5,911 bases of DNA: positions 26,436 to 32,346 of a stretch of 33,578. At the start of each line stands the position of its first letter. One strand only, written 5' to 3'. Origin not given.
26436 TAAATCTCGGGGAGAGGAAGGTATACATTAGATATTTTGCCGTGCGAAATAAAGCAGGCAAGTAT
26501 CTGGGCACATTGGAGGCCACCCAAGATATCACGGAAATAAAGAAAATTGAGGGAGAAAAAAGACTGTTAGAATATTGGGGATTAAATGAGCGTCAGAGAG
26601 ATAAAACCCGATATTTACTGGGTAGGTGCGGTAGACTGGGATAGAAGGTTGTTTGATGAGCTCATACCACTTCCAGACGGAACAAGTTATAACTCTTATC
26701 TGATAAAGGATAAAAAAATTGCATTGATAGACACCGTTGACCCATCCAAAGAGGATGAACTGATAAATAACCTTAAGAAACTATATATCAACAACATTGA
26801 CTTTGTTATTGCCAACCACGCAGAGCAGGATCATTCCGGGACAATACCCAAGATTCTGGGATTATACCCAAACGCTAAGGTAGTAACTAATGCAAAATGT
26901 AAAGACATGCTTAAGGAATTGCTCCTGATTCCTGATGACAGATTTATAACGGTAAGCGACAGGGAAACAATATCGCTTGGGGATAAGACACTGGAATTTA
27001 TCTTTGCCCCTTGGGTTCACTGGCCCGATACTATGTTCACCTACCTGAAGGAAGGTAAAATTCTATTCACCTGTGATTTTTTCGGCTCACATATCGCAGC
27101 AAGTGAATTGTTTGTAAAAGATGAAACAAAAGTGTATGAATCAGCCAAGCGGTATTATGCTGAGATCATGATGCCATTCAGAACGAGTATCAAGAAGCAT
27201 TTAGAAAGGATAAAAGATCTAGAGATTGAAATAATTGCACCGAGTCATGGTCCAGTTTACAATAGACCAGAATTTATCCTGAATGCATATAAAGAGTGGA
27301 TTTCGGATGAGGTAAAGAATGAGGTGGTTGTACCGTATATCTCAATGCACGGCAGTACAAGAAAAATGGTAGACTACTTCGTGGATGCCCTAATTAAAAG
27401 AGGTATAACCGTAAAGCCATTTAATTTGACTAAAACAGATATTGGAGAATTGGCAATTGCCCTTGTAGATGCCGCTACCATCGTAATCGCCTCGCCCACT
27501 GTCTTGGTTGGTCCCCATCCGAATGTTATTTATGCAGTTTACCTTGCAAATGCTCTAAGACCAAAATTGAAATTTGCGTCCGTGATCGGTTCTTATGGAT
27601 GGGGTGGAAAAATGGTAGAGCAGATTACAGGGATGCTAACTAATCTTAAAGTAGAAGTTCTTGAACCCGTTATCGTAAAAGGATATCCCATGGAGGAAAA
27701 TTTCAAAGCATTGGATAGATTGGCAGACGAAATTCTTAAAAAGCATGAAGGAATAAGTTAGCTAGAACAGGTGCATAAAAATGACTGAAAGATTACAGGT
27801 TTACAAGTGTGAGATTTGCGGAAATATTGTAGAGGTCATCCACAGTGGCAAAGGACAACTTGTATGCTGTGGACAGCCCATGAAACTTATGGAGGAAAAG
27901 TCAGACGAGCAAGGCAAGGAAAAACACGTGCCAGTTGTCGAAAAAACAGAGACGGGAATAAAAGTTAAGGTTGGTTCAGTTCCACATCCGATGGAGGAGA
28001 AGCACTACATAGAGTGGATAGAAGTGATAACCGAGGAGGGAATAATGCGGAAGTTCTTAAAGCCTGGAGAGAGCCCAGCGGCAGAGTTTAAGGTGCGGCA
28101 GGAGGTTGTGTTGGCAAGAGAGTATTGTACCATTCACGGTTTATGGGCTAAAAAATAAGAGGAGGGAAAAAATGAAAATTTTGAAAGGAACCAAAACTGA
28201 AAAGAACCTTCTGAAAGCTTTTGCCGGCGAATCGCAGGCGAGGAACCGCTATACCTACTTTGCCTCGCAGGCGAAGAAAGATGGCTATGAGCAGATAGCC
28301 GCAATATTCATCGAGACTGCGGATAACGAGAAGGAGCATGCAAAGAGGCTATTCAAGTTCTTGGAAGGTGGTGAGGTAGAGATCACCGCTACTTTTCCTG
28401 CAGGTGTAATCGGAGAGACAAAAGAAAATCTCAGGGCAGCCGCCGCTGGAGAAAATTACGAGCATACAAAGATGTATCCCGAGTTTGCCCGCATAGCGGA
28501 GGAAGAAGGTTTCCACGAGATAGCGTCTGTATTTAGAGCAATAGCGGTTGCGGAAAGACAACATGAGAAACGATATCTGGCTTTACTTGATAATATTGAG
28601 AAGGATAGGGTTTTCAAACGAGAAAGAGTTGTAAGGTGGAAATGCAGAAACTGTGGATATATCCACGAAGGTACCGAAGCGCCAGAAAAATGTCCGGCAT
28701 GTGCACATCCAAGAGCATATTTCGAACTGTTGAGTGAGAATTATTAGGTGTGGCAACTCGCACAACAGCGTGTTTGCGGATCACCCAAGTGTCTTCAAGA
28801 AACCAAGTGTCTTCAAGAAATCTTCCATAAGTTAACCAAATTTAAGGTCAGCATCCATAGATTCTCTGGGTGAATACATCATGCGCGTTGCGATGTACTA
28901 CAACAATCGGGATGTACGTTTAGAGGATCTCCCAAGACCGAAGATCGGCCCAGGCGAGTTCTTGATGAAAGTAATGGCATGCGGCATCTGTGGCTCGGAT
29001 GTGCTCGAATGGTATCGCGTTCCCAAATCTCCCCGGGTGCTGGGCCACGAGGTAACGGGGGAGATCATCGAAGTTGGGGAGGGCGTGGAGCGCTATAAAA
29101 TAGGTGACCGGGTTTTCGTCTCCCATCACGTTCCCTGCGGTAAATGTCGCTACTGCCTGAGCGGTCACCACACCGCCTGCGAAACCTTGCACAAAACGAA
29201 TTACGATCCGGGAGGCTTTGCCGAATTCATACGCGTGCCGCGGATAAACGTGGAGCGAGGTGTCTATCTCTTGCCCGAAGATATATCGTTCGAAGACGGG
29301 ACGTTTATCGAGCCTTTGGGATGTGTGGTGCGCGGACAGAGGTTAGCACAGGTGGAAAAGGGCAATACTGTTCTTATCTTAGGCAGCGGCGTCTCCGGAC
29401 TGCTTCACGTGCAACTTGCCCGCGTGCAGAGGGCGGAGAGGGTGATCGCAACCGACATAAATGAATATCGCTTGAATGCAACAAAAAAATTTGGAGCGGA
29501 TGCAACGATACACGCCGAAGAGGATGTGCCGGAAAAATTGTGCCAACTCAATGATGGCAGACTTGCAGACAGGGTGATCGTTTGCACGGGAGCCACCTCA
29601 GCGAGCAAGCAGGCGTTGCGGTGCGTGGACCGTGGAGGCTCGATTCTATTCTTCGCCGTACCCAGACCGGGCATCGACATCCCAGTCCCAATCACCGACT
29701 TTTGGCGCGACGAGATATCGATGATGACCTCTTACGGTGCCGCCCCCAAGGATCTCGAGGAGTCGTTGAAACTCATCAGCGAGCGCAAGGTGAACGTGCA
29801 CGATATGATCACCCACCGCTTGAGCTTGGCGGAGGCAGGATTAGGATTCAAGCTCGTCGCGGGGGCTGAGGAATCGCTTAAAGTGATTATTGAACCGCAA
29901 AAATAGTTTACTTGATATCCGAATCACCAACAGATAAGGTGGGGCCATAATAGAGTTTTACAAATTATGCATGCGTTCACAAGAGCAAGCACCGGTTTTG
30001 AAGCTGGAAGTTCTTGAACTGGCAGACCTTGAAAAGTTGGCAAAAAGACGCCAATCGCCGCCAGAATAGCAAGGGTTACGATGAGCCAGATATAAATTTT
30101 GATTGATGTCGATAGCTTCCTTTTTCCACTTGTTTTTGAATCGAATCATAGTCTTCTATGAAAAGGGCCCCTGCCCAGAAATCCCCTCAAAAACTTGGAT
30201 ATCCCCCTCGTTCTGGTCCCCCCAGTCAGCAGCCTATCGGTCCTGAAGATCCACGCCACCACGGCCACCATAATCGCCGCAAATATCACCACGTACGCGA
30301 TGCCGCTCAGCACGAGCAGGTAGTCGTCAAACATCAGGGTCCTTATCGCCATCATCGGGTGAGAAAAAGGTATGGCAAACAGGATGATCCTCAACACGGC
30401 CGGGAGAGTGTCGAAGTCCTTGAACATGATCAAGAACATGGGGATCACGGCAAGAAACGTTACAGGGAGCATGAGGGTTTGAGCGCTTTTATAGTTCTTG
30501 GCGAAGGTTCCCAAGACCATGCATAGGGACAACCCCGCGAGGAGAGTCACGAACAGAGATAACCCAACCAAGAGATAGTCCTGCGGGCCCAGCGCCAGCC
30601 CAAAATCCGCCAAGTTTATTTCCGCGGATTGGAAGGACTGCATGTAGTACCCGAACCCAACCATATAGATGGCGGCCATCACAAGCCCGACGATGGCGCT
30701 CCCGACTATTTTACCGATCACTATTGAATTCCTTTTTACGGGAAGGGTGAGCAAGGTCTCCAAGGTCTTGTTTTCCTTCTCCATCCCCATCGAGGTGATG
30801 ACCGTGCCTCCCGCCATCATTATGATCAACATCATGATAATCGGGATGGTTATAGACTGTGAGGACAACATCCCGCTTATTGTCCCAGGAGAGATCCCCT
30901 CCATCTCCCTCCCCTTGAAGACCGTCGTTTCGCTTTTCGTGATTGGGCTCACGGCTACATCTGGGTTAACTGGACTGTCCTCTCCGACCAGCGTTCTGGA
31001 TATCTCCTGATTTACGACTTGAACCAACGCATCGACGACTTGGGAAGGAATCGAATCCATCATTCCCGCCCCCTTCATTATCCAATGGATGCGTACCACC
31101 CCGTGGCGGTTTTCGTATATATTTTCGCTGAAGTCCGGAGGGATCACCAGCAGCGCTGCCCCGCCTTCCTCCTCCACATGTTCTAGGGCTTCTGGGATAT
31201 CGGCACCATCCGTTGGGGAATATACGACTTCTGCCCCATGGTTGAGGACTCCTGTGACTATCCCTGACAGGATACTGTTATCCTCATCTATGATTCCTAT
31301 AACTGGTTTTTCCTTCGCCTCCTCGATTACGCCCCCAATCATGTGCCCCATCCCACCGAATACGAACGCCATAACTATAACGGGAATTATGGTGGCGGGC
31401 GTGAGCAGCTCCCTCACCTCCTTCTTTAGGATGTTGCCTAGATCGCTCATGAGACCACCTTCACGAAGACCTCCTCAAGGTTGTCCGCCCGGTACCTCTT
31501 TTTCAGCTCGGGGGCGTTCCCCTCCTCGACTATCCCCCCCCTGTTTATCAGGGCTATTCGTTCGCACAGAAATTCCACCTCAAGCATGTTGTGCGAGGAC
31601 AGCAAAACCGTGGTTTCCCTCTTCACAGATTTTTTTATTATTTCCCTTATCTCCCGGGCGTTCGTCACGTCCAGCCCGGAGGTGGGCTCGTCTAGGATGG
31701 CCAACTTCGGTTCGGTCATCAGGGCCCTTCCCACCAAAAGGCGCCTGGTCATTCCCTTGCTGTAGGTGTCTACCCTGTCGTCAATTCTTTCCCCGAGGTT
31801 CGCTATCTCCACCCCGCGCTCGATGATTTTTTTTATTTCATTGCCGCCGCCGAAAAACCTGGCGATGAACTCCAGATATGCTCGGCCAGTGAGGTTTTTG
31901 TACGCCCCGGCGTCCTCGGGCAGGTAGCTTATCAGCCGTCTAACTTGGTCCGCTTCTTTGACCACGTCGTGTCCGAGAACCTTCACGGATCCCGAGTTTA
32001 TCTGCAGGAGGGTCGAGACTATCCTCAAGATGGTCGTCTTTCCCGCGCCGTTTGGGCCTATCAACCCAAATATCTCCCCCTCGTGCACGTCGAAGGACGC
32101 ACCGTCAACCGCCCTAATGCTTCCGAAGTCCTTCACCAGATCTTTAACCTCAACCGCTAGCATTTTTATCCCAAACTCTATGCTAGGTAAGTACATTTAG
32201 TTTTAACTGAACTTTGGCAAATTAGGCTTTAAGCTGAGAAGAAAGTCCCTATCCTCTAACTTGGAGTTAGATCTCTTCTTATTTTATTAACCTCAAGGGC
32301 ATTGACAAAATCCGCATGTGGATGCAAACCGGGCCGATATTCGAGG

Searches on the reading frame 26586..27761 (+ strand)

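Call 26: search_protein_families(library=pfam, proteins=[window:26586-27761:+], max_evalue=0.00001)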
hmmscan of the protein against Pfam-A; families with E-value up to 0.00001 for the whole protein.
window:26586-27761:+ (391 aa): 2 families
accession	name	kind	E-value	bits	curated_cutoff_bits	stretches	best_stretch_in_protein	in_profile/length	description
PF19583.5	ODP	-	4.7e-27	95.6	27.2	1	35-222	3-194/194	ODP family beta lactamase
PF00753.33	Lactamase_B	-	6.1e-10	39.8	22.7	1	33-221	4-196/196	Metallo-beta-lactamase superfamily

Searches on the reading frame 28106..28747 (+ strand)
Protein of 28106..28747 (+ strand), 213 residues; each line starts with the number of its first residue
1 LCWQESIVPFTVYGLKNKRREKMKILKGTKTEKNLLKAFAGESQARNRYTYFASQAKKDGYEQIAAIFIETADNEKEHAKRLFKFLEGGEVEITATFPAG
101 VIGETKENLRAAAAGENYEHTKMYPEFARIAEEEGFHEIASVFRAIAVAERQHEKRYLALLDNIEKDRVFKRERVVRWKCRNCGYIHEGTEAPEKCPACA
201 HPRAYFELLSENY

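Call 26: search_protein_families(library=pfam, proteins=[window:28106-28747:+], max_evalue=0.00001)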
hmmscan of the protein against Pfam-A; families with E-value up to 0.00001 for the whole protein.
window:28106-28747:+ (213 aa): 3 families
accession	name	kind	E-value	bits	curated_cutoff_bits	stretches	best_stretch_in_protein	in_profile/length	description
PF02915.23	Rubrerythrin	-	1.6e-34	119.6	22.8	1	33-161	1-137/137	Rubrerythrin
PF21349.2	RUBY_RBDX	-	1.3e-16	60.2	26.5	1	178-207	1-30/30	Rubrerythrin, rubredoxin-like domain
PF00210.30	Ferritin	-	2.6e-10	40.8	24.5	1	33-166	2-141/142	Ferritin-like domain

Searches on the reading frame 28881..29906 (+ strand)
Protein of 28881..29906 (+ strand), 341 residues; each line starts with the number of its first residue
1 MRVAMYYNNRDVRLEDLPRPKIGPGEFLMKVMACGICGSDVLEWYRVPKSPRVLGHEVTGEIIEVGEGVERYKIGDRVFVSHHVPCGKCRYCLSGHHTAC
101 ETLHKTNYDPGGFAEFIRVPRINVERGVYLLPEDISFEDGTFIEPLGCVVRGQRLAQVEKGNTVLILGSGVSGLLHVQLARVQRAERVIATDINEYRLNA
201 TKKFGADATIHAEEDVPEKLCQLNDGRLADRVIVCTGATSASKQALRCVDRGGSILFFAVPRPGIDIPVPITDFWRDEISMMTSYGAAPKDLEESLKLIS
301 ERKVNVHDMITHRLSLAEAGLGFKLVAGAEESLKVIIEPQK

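Call 26: search_protein_families(library=pfam, proteins=[window:28881-29906:+], max_evalue=0.00001)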
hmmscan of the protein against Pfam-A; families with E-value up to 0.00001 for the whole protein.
window:28881-29906:+ (341 aa): 3 families
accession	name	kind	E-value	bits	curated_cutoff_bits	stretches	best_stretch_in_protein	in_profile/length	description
PF08240.17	ADH_N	-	1.9e-26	92.8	23.5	1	23-122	1-97/104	Alcohol dehydrogenase GroES-like domain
PF00107.32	ADH_zinc_N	-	1.1e-23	84.1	31.8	1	173-300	3-128/129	Zinc-binding dehydrogenase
PF16912.11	Glu_dehyd_C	-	2.1e-06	27.8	34.9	1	144-325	8-200/211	Glucose dehydrogenase C-terminus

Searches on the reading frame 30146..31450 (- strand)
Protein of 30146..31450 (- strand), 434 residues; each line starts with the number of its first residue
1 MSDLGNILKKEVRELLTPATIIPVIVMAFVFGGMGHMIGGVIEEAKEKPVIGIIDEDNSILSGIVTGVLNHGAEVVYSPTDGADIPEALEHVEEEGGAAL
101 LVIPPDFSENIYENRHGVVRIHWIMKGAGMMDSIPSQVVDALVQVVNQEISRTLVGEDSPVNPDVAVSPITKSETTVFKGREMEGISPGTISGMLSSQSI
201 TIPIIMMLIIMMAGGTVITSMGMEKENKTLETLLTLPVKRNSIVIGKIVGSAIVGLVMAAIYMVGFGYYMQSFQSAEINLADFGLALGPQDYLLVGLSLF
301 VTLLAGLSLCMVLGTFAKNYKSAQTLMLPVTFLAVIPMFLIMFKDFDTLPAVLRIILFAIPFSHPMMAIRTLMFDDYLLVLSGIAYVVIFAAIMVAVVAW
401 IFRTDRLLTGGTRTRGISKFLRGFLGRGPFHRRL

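Call 26: search_protein_families(library=pfam, proteins=[window:30146-31450:-], max_evalue=0.00001)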
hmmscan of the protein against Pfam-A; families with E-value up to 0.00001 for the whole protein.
window:30146-31450:- (434 aa): 4 families
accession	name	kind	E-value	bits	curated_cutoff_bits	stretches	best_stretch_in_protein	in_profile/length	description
PF12698.13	ABC2_membrane_3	-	1.9e-40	139.5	31.6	1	21-399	4-346/347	ABC-2 family transporter protein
PF12679.13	ABC2_membrane_2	-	4.9e-19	69.1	27.2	1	6-405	2-281/283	ABC-2 family transporter protein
PF01061.29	ABC2_membrane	-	1e-12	48.5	26.9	1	197-374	46-211/211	ABC-2 type transporter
PF12730.13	ABC2_membrane_4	-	3.9e-06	27.4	27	1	193-320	47-165/179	ABC-2 family transporter protein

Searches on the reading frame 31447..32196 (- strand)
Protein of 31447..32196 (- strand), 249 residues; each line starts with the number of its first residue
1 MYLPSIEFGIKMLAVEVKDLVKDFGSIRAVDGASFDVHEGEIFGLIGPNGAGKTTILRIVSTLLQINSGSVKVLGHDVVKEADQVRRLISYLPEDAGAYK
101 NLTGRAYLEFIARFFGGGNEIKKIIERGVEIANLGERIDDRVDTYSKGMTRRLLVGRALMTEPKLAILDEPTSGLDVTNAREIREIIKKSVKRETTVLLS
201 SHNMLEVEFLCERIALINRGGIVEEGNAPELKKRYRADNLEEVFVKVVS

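Call 26: search_protein_families(library=pfam, proteins=[window:31447-32196:-], max_evalue=0.00001)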
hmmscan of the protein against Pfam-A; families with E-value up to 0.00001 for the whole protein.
window:31447-32196:- (249 aa): 2 families
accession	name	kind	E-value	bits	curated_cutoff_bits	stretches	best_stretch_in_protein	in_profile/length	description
PF00005.33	ABC_tran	-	1.2e-27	97.6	25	1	31-173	2-137/137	ABC transporter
PF13304.12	AAA_21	-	1.9e-14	54.9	27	1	93-207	157-303/304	AAA domain, putative AbiEii toxin, Type IV TA system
